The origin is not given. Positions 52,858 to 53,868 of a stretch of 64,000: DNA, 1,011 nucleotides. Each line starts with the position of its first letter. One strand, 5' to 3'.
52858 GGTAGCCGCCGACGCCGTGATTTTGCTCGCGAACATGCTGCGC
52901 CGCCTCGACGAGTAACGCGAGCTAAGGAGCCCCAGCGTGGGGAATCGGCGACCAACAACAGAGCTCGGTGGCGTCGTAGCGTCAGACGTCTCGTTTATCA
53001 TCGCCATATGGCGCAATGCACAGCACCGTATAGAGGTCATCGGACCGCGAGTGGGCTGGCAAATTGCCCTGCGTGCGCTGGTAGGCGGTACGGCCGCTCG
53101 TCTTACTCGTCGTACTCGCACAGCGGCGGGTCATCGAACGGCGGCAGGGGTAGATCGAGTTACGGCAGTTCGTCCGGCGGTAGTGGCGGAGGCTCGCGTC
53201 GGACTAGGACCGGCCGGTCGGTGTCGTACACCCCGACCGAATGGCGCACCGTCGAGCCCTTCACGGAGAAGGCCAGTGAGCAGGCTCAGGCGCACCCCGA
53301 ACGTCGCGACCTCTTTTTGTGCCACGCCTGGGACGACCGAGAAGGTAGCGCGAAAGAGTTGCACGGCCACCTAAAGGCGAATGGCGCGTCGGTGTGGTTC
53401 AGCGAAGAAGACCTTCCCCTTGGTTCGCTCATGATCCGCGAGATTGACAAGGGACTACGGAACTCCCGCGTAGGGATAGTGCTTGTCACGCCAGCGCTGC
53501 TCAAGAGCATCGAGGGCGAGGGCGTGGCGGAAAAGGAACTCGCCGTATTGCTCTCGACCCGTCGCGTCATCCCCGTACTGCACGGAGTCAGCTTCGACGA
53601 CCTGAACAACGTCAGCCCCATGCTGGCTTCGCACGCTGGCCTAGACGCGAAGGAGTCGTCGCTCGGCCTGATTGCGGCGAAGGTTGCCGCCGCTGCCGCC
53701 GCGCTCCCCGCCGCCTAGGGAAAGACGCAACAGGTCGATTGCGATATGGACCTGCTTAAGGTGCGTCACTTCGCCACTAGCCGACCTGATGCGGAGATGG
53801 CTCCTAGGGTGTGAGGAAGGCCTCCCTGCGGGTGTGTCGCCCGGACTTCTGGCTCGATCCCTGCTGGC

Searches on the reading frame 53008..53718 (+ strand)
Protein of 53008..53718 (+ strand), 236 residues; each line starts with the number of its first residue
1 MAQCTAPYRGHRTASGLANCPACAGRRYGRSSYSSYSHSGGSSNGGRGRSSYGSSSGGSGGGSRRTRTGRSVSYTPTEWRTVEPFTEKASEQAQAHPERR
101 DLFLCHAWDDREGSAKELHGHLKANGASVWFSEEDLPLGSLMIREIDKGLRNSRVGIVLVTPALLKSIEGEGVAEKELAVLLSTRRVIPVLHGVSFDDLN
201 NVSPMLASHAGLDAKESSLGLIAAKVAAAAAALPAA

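Call 3: search_protein_families(library=pfam, proteins=[window:53008-53718:+], max_evalue=0.01)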
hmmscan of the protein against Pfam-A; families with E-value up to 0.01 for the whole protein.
window:53008-53718:+ (236 aa): 2 families
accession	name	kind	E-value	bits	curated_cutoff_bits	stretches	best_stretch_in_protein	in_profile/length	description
PF13676.11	TIR_2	-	7e-15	56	28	1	103-210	2-104/122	TIR domain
PF01582.25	TIR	-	0.0019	18.4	21.3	1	106-167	9-70/179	TIR domain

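Call 4: search_protein_families(library=padloc, proteins=[window:53008-53718:+], max_evalue=0.01)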
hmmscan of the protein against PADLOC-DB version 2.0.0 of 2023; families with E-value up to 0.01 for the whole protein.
window:53008-53718:+ (236 aa): 7 families
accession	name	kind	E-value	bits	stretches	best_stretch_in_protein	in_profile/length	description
PDLC00424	ThsB1|ThsB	-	1.4e-84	281.6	1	1-228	1-230/234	TIR-like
PDLC05062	PDC-S66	-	6e-26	89.5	1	88-228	137-278/282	-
PDLC00417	ThsB1|ThsB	-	1.3e-09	36.1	1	99-229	166-298/303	TIR-like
PDLC02012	SAVED5--SAVED_TIR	-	1.1e-06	26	1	99-183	13-93/404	-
PDLC00727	Effector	-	0.00013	18.6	1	100-183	174-254/590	TIR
PDLC00728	Effector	-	0.00023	18.3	1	95-167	5-77/432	TIR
PDLC02962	RT-TIR_XII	-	0.0018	15.2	1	88-160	334-406/478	single gene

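Call 5: search_protein_families(library=ncbifam, proteins=[window:53008-53718:+], max_evalue=1)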
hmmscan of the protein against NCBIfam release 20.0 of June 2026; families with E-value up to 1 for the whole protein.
window:53008-53718:+ (236 aa): 1 family
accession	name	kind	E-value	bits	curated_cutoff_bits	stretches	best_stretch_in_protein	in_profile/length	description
NF042941.1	Retron_TIR_antiphage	equivalog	1.7e-08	33.7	600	1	88-183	328-419/464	TIR domain-containing anti-phage reverse transcriptase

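Call 17: find_homologous_proteins(query=window:53008-53718:+, max_evalue=0.001)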
Query window:53008-53718:+ (236 aa): 7985 proteins with E <= 0.001 among 8000 candidates; the best 120 are listed.
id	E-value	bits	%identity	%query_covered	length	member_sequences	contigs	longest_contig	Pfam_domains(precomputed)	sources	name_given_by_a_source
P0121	3.4e-139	480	94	94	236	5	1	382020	PF13676.12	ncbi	ncbi:toll/interleukin-1 receptor domain-containing protein [Pedococcus sp. P5_B7]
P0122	1.4e-132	458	88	94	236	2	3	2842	PF13676.12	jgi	jgi:hypothetical protein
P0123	3.6e-130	450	87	93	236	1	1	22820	PF13676.12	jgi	jgi:hypothetical protein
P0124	3.5e-128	444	87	94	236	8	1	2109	PF13676.12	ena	-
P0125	5.8e-125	433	83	93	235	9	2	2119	PF13676.12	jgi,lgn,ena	-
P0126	1.5e-124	432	84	94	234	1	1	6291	PF13676.12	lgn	-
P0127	1.2e-122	426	82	93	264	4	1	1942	PF13676.12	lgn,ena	-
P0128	2.6e-122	425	80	93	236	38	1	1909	PF13676.12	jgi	jgi:hypothetical protein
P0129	8.9e-121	420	82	94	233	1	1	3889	PF13676.12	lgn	-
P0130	2.5e-120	418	81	93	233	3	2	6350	PF13676.12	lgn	-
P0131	1.6e-119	416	84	93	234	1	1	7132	PF13676.12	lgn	-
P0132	3.2e-119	415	82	93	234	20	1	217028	PF13676.12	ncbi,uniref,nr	ncbi:toll/interleukin-1 receptor domain-containing protein [Amycolatopsis marina]|uniref:toll/interl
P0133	3.8e-119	414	82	93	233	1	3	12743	PF13676.12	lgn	-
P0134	1.9e-117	409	79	93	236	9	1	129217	PF13676.12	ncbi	ncbi:toll/interleukin-1 receptor domain-containing protein [Actinosynnema sp. NPDC004786]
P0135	2.6e-117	408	81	93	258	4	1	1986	PF13676.12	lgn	-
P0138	1.8e-112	393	78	93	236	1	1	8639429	PF13676.12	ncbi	ncbi:toll/interleukin-1 receptor domain-containing protein [Lentzea chajnantorensis]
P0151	4.4e-106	372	74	93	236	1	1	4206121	PF13676.12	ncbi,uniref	ncbi:toll/interleukin-1 receptor domain-containing protein [Pedococcus sp. KACC 23699]|uniref:Toll/i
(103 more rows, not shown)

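Call 18: find_encoding_contigs(protein=P0121, flank=8000, max_places=3)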
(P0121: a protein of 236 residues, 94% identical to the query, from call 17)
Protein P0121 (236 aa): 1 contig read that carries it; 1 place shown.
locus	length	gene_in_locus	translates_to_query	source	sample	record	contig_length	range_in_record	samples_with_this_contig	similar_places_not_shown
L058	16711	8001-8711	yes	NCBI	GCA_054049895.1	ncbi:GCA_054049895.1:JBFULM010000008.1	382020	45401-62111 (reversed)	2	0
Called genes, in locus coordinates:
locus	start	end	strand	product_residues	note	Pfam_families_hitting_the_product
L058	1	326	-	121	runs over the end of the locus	-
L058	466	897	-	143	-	-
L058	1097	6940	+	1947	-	PF08751:TrwC, PF13662:Toprim_4 (faint), PF13245:AAA_19, PF13604:AAA_30, PF27170:SH3_Rv2311 (weak), PF13538:UvrD_C_2 (faint), PF08275:DNAG_N, PF13155:Toprim_2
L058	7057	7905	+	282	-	-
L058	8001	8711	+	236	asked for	PF13676:TIR_2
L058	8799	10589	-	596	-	-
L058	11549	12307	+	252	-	PF13365:Trypsin_2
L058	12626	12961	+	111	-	PF11774:Lsr2, PF23359:Lsr2_DNA-bd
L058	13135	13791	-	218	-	-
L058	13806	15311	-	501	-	PF02534:T4SS-DNA_transf, PF10412:TrwB_AAD_bind, PF12696:TraG-D_C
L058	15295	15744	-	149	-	-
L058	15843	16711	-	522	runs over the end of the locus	PF01551:Peptidase_M23, PF01464:SLT, PF13406:SLT_2, PF00877:NLPC_P60, PF05257:CHAP (weak)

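Call 19: find_encoding_contigs(protein=P0132, flank=8000, max_places=3)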
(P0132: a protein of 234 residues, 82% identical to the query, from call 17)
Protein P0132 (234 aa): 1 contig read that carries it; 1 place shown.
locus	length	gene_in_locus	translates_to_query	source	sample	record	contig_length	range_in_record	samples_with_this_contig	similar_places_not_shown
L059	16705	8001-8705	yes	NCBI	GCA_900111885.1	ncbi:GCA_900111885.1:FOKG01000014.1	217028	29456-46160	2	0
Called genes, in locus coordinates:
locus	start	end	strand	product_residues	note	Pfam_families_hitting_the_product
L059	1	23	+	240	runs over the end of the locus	PF13353:Fer4_12 (weak)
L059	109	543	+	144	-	PF00293:NUDIX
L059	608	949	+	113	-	-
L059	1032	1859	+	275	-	PF00459:Inositol_P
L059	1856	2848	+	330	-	PF01636:APH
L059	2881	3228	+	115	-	PF03551:PadR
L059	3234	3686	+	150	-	-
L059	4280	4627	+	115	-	-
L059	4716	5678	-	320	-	-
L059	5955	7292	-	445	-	-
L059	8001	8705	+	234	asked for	PF13676:TIR_2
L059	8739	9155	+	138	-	-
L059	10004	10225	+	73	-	-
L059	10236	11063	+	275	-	-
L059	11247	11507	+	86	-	-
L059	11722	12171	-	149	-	PF13936:HTH_38 (faint), PF13384:HTH_23 (faint), PF07278:DUF1441 (faint)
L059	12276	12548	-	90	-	-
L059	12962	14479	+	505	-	-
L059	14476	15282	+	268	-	-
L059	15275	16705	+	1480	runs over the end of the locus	-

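Call 21: find_encoding_contigs(protein=P0138, flank=8000, max_places=3)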
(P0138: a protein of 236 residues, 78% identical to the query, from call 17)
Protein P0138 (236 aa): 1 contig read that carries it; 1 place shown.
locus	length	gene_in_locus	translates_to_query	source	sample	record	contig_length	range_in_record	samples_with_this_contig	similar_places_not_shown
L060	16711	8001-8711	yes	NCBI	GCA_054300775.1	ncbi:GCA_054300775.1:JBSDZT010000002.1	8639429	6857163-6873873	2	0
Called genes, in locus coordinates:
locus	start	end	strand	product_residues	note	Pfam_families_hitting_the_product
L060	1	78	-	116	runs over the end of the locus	PF03795:YCII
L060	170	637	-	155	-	PF08534:Redoxin, PF00578:AhpC-TSA, PF00085:Thioredoxin (weak), PF13098:Thioredoxin_2, PF13905:Thioredoxin_8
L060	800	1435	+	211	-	PF09335:VTT_dom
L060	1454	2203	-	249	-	-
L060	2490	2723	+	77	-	-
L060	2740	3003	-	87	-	PF13340:DUF4096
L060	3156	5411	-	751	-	PF01381:HTH_3 (faint), PF13424:TPR_12 (faint), PF13560:HTH_31, PF00931:NB-ARC (weak), PF13191:AAA_16 (weak), PF13401:AAA_22 (faint), PF07719:TPR_2 (faint), PF13176:TPR_7 (faint)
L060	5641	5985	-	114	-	-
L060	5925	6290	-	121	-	-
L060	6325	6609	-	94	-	-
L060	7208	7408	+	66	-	-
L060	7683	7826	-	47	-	-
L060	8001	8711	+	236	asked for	PF13676:TIR_2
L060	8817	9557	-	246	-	-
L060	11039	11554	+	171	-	PF03067:LPMO_10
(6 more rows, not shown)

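Call 22: find_encoding_contigs(protein=P0151, flank=8000, max_places=3)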
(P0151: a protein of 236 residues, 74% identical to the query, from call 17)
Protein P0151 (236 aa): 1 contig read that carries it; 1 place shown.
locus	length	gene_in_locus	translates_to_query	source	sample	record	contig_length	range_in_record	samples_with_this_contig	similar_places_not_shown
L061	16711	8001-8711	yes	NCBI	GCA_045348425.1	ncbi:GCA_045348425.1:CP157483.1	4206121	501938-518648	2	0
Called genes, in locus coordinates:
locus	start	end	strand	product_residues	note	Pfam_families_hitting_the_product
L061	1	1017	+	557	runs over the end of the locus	PF00239:Resolvase, PF07508:Recombinase, PF13408:Zn_ribbon_recom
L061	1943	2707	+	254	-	-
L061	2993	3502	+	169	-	-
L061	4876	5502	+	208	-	-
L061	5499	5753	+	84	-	-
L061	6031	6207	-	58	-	-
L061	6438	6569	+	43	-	-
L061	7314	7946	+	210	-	-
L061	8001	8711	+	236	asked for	PF13676:TIR_2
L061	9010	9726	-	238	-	-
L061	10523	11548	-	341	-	PF00482:T2SSF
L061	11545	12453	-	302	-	PF00482:T2SSF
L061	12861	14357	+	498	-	PF00239:Resolvase, PF07508:Recombinase, PF13408:Zn_ribbon_recom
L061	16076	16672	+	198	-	-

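Call 34: find_related_loci(query=A2, collection=metagenome_contigs, flank=5000)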
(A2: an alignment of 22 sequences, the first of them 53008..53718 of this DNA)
Query A2 (236 aa) in metagenome_contigs; peptide patterns used: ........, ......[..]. (x = any residue, [..] = any of these).
359 stretches matched a pattern; 268 encode a relative of the query (tblastn E <= 1e-3); the best 80 are kept; 80 distinct loci.
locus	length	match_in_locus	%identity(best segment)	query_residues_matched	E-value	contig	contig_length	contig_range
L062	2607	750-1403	88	1-219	6e-110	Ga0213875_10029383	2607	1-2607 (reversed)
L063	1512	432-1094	82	1-219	3e-109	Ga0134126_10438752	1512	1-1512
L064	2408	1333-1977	71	1-219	2e-105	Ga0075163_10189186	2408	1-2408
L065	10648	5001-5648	70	1-219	3e-100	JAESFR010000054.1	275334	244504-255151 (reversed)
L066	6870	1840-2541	71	1-234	1e-98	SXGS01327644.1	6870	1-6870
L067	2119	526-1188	82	1-222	5e-103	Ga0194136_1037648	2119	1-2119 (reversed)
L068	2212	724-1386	82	1-222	1e-102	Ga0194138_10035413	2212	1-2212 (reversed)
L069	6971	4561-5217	70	1-219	4e-94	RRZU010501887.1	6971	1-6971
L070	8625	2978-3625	70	1-219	5e-94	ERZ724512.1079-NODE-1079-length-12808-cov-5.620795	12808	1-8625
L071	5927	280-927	70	1-219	4e-94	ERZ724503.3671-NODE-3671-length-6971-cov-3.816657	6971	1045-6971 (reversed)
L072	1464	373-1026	65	1-222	1e-100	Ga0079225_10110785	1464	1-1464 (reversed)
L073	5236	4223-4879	70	1-219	4e-94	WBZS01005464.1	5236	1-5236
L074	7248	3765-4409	74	1-219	1e-93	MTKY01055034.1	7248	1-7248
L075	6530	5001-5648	70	1-219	1e-91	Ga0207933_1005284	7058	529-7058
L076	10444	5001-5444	93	72-219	1e-91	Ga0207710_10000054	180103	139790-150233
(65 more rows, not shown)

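Call 39: search_protein_families(library=pfam, alignment_id=A3, max_evalue=0.001)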
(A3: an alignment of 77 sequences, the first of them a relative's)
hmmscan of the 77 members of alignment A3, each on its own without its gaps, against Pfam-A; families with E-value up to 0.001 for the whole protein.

A. member 1, L058:7057-7905:+ (282 aa): 0 families

B. families by the number of members that match (of 77 scanned): 62 families (the first 25 are shown)
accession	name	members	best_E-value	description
PF00239.26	Resolvase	5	4.1e-30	Resolvase, N terminal domain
PF07508.19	Recombinase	3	4.4e-12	Recombinase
PF08843.17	AbiEii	3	2.2e-11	Nucleotidyl transferase AbiEii toxin, Type IV TA system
PF13408.12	Zn_ribbon_recom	3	9.8e-11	Recombinase zinc beta ribbon domain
PF18029.7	Glyoxalase_6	2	5.3e-26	Glyoxalase-like domain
PF06114.19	Peptidase_M78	2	2.9e-23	IrrE N-terminal-like domain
PF13671.12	AAA_33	2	2.5e-22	AAA domain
PF00589.27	Phage_integrase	2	9.8e-18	Phage integrase family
PF04851.21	ResIII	2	8.6e-17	Type III restriction enzyme, res subunit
PF02796.21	HTH_7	2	9.5e-11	Helix-turn-helix domain of resolvase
PF13238.12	AAA_18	2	2.5e-07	AAA domain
PF06414.18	Zeta_toxin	2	5.3e-07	Zeta toxin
PF02899.23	Phage_int_SAM_1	2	9.2e-07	Phage integrase, N-terminal SAM-like domain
PF13551.12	HTH_29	2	3.9e-06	Winged helix-turn helix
PF13384.12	HTH_23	2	3.7e-05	Homeodomain-like domain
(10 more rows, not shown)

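Call 45: search_solved_structures(query=A2, max_evalue=0.001, show_alignments=3)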
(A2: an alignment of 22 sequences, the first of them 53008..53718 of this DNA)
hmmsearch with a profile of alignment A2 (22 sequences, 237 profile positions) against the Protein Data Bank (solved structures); distinct sequences matched with E-value up to 0.001: 7.
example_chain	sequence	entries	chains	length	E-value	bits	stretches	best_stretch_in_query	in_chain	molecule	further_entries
3h16_A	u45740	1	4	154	1.1e-19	74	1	100-229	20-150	TIR protein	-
4lqc_A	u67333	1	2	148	1.7e-18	70.1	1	98-229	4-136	TcpB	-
4lzp_B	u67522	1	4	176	1.7e-18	70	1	92-226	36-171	Putative uncharacterized protein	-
7uxr_A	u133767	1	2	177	2.5e-18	69.5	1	80-224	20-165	TIR domain protein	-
7uwg_A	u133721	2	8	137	2.8e-18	69.3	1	101-228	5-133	Molecular chaperone Tir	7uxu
8g83_A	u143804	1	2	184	4.1e-18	68.8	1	100-229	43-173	NAD(+) hydrolase AbTIR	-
4c7m_A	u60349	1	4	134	1.3e-17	67.2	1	101-226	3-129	Toll/interleukin-1 receptor domain-containing protein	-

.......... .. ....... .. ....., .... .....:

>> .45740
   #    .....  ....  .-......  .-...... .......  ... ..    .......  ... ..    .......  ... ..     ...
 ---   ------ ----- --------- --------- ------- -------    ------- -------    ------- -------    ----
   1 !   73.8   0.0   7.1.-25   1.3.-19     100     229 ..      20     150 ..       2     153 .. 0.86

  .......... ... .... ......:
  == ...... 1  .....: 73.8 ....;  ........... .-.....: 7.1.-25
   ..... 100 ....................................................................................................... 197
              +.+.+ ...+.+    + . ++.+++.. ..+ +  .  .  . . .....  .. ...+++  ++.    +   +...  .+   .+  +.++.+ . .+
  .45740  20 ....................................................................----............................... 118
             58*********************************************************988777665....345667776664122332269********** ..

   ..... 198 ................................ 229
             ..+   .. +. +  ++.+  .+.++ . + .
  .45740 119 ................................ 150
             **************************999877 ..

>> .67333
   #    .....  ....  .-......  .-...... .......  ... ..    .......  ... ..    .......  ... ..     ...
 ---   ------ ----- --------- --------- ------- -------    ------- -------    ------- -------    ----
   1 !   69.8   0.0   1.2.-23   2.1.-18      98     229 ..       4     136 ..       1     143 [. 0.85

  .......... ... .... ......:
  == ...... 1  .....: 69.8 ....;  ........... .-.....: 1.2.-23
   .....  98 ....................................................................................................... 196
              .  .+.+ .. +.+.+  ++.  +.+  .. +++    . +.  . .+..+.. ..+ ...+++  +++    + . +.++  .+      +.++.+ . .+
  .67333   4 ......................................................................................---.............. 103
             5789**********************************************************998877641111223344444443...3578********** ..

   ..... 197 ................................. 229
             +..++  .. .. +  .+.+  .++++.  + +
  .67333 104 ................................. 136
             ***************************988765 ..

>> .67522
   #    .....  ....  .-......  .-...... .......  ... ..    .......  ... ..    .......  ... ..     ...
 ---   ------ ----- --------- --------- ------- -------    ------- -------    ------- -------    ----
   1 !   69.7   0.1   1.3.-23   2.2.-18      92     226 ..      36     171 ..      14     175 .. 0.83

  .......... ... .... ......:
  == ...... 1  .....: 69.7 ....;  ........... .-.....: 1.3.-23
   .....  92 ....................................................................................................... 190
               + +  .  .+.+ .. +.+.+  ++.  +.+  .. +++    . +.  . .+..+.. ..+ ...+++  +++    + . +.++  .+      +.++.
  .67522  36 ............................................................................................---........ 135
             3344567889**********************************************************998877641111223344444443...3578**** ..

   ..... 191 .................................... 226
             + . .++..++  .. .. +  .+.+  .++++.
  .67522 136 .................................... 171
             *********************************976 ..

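Call 63: search_protein_families(library=pfam, alignment_id=A5, max_evalue=0.01)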
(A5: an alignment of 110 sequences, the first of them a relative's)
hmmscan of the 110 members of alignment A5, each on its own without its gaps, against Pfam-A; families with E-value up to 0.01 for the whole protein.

A. member 1, L058:7456-7671:- (71 aa): 0 families

B. families by the number of members that match (of 110 scanned): 27 families (the first 25 are shown)
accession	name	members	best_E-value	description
PF06071.19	YchF-GTPase_C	1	3.4e-24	Protein of unknown function (DUF933)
PF00392.27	GntR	1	1.8e-15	Bacterial regulatory proteins, gntR family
PF01078.27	Mg_chelatase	1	1.6e-14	Magnesium chelatase, subunit ChlI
PF02796.21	HTH_7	1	6.8e-11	Helix-turn-helix domain of resolvase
PF00239.26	Resolvase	1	6.1e-09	Resolvase, N terminal domain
PF13545.12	HTH_Crp_2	1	4.4e-07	Crp-like helix-turn-helix domain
PF13551.12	HTH_29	1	2.5e-06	Winged helix-turn helix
PF13384.12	HTH_23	1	3e-05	Homeodomain-like domain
PF00583.31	Acetyltransf_1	1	0.00012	Acetyltransferase (GNAT) family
PF13936.12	HTH_38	1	0.00051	Helix-turn-helix domain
PF04218.19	CENP-B_N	1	0.00052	CENP-B N-terminal DNA-binding domain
PF13730.12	HTH_36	1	0.00061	Helix-turn-helix domain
PF05065.19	Phage_capsid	1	0.00092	Phage capsid family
PF02954.25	HTH_8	1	0.0015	Bacterial regulatory protein, Fis family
PF02082.26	Rrf2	1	0.0018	Iron-dependent Transcriptional regulator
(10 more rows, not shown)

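Call 100: search_protein_families(library=pfam, proteins=[L058:8799-10589:-], max_evalue=0.001)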
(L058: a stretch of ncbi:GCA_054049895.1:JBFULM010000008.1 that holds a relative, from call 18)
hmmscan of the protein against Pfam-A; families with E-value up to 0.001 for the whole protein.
L058:8799-10589:- (596 aa): 1 family
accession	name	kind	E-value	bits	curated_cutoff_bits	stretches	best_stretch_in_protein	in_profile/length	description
PF00078.32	RVT_1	-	2.1e-05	24.8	29.6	1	201-340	62-192/205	Reverse transcriptase (RNA-dependent DNA polymerase)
